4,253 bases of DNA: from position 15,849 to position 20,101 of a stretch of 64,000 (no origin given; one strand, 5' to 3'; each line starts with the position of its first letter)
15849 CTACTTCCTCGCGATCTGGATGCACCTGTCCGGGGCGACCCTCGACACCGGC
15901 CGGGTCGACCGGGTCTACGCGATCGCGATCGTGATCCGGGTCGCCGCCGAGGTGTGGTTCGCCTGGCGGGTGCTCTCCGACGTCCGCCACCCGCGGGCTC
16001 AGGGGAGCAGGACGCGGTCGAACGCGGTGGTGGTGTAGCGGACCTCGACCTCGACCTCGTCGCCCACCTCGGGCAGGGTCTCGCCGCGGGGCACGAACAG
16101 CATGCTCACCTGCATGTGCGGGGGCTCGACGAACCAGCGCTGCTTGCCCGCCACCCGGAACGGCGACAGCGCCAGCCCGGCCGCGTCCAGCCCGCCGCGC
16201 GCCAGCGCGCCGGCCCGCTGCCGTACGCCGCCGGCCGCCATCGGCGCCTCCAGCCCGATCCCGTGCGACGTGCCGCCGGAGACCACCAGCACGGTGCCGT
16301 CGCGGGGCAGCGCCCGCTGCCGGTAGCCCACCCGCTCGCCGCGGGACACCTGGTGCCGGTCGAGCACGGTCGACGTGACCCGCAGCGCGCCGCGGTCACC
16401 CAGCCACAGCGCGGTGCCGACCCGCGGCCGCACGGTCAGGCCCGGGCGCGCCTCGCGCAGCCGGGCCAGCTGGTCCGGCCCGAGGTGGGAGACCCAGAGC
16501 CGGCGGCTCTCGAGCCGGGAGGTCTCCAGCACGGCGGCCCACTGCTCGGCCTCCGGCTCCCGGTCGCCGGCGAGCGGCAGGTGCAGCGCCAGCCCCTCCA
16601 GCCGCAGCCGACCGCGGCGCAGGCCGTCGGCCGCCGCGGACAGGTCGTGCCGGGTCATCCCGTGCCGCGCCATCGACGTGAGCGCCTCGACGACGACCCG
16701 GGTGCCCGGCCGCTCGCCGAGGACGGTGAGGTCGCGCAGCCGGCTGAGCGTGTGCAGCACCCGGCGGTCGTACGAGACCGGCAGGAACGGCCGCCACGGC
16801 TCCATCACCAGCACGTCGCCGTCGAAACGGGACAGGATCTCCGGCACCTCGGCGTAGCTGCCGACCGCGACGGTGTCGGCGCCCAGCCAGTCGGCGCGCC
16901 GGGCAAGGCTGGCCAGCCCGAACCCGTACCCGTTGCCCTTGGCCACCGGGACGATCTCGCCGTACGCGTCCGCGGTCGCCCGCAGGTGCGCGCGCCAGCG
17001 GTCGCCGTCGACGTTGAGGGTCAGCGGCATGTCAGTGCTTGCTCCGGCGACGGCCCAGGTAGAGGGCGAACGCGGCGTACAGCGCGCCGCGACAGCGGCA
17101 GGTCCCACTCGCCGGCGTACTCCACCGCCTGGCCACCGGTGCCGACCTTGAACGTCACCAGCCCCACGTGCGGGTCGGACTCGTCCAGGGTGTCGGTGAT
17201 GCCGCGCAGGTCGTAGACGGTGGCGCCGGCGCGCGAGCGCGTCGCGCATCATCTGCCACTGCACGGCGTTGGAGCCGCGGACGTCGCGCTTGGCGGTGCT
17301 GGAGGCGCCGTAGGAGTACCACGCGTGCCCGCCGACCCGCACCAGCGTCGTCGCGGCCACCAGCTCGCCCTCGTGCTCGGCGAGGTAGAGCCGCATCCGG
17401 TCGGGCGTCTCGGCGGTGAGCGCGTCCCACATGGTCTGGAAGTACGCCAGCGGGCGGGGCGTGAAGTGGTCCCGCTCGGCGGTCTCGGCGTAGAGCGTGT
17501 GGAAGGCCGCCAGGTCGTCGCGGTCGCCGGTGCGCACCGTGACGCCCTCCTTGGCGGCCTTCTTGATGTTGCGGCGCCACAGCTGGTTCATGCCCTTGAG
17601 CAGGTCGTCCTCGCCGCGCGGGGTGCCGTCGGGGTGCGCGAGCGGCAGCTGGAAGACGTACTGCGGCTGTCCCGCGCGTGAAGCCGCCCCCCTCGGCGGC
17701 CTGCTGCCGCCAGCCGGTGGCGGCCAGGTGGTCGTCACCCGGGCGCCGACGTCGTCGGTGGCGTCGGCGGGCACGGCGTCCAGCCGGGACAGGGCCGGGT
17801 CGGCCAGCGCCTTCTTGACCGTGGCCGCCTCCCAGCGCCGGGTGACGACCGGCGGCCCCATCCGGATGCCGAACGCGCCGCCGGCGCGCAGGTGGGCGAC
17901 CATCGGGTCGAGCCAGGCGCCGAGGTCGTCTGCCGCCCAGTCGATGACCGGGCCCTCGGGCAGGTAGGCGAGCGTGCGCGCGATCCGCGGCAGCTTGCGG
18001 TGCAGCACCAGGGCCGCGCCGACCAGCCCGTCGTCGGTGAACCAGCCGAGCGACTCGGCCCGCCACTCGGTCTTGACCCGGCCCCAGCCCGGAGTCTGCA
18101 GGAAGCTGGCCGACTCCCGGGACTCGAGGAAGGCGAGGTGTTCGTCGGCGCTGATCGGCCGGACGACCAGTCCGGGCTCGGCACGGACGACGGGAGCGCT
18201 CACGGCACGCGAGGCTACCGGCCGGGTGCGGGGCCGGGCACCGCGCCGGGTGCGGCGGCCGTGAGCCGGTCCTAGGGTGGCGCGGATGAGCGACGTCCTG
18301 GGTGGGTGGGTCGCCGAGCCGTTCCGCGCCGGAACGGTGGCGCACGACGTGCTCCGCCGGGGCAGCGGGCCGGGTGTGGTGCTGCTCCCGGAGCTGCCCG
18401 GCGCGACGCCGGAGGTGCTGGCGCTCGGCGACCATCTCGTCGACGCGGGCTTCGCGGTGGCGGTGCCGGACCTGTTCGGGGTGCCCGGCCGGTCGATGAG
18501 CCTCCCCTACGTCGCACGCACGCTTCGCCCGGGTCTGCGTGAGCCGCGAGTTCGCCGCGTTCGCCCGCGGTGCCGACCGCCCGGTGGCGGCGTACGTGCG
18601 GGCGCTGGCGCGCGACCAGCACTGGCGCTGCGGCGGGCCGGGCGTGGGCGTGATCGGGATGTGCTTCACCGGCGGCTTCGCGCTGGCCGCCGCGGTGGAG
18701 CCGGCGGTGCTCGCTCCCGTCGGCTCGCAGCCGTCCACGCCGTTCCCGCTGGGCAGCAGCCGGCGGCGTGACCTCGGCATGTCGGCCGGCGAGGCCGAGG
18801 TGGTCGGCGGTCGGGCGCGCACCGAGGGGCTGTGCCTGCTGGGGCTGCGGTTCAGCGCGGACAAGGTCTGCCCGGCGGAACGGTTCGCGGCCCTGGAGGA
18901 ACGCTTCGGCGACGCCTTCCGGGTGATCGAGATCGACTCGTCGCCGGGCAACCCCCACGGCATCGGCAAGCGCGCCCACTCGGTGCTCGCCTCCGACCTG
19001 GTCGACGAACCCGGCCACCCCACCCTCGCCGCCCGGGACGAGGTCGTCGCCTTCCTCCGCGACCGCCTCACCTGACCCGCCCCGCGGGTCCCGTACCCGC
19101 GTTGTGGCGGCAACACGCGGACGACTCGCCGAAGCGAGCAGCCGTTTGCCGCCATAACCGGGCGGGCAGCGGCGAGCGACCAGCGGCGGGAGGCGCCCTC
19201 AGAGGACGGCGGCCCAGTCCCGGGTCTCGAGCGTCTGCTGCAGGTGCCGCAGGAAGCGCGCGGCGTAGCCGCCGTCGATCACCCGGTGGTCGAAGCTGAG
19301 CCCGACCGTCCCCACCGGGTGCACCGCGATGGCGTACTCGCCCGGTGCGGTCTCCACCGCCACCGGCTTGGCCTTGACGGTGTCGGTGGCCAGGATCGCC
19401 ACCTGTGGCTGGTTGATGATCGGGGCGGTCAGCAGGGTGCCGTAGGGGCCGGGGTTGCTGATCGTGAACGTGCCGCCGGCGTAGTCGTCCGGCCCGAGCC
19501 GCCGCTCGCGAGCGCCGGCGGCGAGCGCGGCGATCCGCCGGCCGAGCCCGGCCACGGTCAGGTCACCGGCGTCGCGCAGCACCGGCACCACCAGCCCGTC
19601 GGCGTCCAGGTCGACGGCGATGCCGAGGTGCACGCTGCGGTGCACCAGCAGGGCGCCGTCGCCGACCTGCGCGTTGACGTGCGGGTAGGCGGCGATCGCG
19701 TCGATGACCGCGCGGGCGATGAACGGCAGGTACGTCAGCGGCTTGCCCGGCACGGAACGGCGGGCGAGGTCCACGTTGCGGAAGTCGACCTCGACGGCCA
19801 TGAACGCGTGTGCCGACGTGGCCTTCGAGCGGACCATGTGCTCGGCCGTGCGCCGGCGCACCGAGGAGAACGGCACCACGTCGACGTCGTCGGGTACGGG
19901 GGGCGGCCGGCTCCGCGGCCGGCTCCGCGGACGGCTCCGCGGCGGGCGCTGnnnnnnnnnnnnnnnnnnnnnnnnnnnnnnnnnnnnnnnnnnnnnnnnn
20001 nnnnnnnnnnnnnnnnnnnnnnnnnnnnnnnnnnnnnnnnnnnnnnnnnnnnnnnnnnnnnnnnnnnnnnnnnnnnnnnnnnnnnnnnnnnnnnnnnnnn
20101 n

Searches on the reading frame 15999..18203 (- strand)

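Call 11: search_protein_families(library=pfam, proteins=[window:15999-18203:-])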
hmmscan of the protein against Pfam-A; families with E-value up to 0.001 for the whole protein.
window:15999-18203:- (734 aa): 3 families
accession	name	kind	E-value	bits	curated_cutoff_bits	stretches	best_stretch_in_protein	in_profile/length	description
PF02388.22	FemAB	-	2.2e-32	112.8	24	2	195-262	160-227/406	FemAB family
PF01168.26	Ala_racemase_N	-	6.5e-16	59.1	24.1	1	399-561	2-177/220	Alanine racemase, N-terminal domain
PF13480.13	Acetyltransf_6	-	1.8e-11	44.8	22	1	210-329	8-131/143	Acetyltransferase (GNAT) domain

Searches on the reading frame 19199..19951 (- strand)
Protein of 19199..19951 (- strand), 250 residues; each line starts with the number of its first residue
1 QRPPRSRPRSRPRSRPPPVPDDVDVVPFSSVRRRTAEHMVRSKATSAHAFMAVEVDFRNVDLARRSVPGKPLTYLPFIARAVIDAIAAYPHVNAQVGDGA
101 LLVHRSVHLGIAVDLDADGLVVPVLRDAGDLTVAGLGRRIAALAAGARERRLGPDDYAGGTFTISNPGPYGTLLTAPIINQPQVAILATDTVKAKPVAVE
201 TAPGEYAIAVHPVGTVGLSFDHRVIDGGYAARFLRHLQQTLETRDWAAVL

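Call 11: search_protein_families(library=pfam, proteins=[window:19199-19951:-])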
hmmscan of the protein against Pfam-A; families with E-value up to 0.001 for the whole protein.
window:19199-19951:- (250 aa): 1 family
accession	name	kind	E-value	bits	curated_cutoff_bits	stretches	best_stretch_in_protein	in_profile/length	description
PF00198.28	2-oxoacid_dh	-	1.2e-60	205.3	23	1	22-243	3-226/232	2-oxoacid dehydrogenases acyltransferase (catalytic domain)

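Call 45: search_protein_families(library=ncbifam, proteins=[window:19199-19951:-], max_evalue=1e-8)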
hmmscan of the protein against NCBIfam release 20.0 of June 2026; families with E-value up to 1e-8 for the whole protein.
window:19199-19951:- (250 aa): 9 families
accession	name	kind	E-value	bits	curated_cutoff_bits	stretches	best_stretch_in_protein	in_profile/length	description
TIGR02927.1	SucB_Actino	equivalog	2e-54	185.4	423.45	1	29-248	348-575/579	2-oxoglutarate dehydrogenase, E2 component, dihydrolipoamide succinyltransferase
NF008814.0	PRK11854.1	equivalog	6.9e-48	163.5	722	1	22-244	406-632/637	pyruvate dehydrogenase complex dihydrolipoyllysine-residue acetyltransferase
NF004309.0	PRK05704.1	equivalog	4.1e-47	161.4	449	1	23-243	179-400/408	2-oxoglutarate dehydrogenase complex dihydrolipoyllysine-residue succinyltransferase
TIGR01347.1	sucB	equivalog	4e-46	158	378.65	1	26-243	178-396/404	dihydrolipoyllysine-residue succinyltransferase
TIGR01349.1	PDHac_trf_mito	equivalog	1.8e-38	132.8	445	1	20-242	206-430/437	pyruvate dehydrogenase complex dihydrolipoamide acetyltransferase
TIGR01348.1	PDHac_trf_long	equivalog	1.8e-35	122.6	552.1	1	63-242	405-580/587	dihydrolipoyllysine-residue acetyltransferase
NF011416.0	PRK14843.1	equivalog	1.1e-31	110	429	1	21-243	116-341/347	dihydrolipoamide acetyltransferase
NF008815.0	PRK11857.1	equivalog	6.5e-31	107.9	378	1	29-245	84-303/308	dihydrolipoamide acetyltransferase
NF008907.0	PRK12270.1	equivalog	1.6e-22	79.2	878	1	63-244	174-364/1241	multifunctional oxoglutarate decarboxylase/oxoglutarate dehydrogenase thiamine pyrophosphate-binding subunit/dihydrolipoyllysine-residue suc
